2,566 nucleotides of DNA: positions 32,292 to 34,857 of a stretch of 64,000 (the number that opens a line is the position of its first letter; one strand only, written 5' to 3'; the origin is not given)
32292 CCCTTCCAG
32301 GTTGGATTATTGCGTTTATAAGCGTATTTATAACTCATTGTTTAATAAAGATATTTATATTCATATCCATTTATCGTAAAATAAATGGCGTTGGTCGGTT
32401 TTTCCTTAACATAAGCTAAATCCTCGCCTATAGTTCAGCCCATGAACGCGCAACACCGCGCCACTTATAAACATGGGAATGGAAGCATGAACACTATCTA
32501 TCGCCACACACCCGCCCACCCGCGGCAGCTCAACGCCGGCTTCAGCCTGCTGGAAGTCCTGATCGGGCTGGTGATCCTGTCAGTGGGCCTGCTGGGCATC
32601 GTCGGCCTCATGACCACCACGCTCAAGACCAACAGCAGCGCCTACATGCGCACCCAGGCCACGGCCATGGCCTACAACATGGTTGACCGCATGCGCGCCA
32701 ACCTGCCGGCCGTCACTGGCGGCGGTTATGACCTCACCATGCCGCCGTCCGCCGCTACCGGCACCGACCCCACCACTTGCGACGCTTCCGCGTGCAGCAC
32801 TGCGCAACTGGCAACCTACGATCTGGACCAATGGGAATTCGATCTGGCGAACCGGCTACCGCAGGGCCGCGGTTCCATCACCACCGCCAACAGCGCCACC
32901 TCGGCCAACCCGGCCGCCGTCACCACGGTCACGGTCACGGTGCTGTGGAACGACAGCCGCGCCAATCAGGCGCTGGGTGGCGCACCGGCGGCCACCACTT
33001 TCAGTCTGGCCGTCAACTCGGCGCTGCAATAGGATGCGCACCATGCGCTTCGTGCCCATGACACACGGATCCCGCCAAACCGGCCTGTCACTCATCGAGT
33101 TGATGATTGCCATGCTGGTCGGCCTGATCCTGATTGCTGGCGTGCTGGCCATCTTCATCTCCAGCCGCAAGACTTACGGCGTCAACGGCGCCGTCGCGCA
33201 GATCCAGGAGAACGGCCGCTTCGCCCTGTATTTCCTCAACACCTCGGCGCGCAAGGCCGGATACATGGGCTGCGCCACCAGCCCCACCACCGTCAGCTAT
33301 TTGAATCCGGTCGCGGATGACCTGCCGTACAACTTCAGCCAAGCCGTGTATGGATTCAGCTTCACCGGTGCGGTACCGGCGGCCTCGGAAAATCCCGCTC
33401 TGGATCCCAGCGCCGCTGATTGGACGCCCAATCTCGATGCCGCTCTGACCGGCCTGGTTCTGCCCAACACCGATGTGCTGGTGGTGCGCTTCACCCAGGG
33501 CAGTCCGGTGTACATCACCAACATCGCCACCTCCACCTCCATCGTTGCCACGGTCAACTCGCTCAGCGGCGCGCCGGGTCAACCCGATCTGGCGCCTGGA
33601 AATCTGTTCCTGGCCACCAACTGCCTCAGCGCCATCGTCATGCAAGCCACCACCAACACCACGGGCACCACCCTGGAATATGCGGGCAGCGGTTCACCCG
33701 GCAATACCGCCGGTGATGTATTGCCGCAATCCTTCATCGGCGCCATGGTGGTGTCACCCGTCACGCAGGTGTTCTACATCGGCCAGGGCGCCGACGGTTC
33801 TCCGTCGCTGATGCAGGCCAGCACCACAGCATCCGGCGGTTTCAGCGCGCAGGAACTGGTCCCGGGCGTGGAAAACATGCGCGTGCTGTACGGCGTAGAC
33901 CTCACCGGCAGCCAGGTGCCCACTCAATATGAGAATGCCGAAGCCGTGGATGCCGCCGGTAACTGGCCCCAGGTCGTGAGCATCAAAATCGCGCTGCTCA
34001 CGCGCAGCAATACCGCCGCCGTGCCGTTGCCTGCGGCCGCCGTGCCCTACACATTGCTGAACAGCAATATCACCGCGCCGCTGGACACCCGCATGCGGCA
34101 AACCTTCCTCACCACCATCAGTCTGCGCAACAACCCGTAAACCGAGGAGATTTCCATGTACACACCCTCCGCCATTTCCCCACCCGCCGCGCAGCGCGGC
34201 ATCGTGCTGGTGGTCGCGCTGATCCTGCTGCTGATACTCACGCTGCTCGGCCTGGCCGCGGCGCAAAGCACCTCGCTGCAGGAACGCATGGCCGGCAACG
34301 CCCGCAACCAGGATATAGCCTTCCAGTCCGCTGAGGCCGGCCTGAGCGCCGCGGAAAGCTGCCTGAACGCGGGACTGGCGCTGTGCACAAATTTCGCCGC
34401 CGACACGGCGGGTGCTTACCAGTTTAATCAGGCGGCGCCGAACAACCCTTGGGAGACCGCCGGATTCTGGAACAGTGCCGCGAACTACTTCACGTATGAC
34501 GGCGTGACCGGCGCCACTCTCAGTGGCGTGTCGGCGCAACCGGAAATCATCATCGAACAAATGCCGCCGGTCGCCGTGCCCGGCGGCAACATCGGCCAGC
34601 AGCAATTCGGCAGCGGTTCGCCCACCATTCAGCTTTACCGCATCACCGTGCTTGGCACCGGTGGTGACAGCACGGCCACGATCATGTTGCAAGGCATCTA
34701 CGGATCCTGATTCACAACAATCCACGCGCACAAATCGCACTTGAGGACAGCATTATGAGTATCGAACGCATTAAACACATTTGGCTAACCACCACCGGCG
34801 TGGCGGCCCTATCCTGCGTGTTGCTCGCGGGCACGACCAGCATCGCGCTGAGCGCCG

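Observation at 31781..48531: pilE copies are homogenised while the rest of each cassette has diverged (gene conversion signature and recombination substrates)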

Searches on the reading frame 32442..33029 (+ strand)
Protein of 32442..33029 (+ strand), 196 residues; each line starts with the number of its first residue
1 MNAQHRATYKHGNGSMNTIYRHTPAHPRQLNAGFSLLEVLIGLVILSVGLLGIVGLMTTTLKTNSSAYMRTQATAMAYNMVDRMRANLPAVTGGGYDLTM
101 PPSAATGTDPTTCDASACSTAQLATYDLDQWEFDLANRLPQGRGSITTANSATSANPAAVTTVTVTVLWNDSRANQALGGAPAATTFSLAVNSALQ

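Call 20: search_protein_families(library=ncbifam, proteins=[window:32442-33029:+], max_evalue=0.001)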
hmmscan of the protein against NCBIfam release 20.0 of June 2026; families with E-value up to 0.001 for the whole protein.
window:32442-33029:+ (196 aa): 4 families
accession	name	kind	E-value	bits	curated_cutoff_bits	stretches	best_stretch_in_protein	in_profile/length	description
TIGR02523.1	type_IV_pilV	equivalog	3.6e-31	108.5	52.2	1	32-169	2-138/139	type IV pilus modification protein PilV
TIGR02532.1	IV_pilin_GFxxxE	domain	5.1e-05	23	16.3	1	32-53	2-23/24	prepilin-type N-terminal cleavage/methylation domain-containing protein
NF041002.1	pilin_ComGF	equivalog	0.00054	20.2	80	1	32-67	2-37/139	competence type IV pilus minor pilin ComGF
NF041013.1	T4P_ComGE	equivalog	0.00087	19.3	49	0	31-81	3-53/83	competence type IV pilus minor pilin ComGE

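Call 21: search_protein_families(library=pfam, proteins=[window:32442-33029:+], max_evalue=0.01)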
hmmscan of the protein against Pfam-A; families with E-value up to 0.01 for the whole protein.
window:32442-33029:+ (196 aa): 2 families
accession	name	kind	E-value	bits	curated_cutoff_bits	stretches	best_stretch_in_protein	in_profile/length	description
PF07963.17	N_methyl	-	1.8e-06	27.7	21.2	1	31-53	4-26/27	Prokaryotic N-terminal methylation motif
PF22150.1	Tt1218-like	-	8.4e-06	26.2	27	1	58-128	4-75/76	Type IV pilin Tt1218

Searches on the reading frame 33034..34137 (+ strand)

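Call 20: search_protein_families(library=ncbifam, proteins=[window:33034-34137:+], max_evalue=0.001)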
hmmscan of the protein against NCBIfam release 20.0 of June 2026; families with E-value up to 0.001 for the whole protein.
window:33034-34137:+ (368 aa): 0 families

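Call 21: search_protein_families(library=pfam, proteins=[window:33034-34137:+], max_evalue=0.01)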
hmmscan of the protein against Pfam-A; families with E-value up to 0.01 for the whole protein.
window:33034-34137:+ (368 aa): 2 families
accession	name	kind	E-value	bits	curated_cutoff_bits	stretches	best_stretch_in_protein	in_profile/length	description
PF16074.10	PilW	-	1.1e-31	109.9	26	1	246-366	1-124/124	Type IV Pilus-assembly protein W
PF07963.17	N_methyl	-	1.1e-05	25.3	21.2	1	13-38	2-27/27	Prokaryotic N-terminal methylation motif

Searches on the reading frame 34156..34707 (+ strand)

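Call 20: search_protein_families(library=ncbifam, proteins=[window:34156-34707:+], max_evalue=0.001)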
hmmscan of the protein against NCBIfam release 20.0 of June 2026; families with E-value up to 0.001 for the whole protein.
window:34156-34707:+ (184 aa): 1 family
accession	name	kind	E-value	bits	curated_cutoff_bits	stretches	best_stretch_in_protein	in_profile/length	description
NF037980.1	T2SS_GspK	equivalog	0.00077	19.1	130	1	13-71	1-59/307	type II secretion system minor pseudopilin GspK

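Call 21: search_protein_families(library=pfam, proteins=[window:34156-34707:+], max_evalue=0.01)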
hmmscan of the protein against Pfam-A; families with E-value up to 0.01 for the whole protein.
window:34156-34707:+ (184 aa): 2 families
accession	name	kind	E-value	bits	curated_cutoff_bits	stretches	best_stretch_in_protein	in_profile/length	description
PF14341.11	PilX_N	-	2.1e-18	66.4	25.5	1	14-63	1-50/51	PilX N-terminal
PF13681.11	PilX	-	4.7e-10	40.2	27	1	91-182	5-87/89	Type IV pilus assembly protein PilX C-term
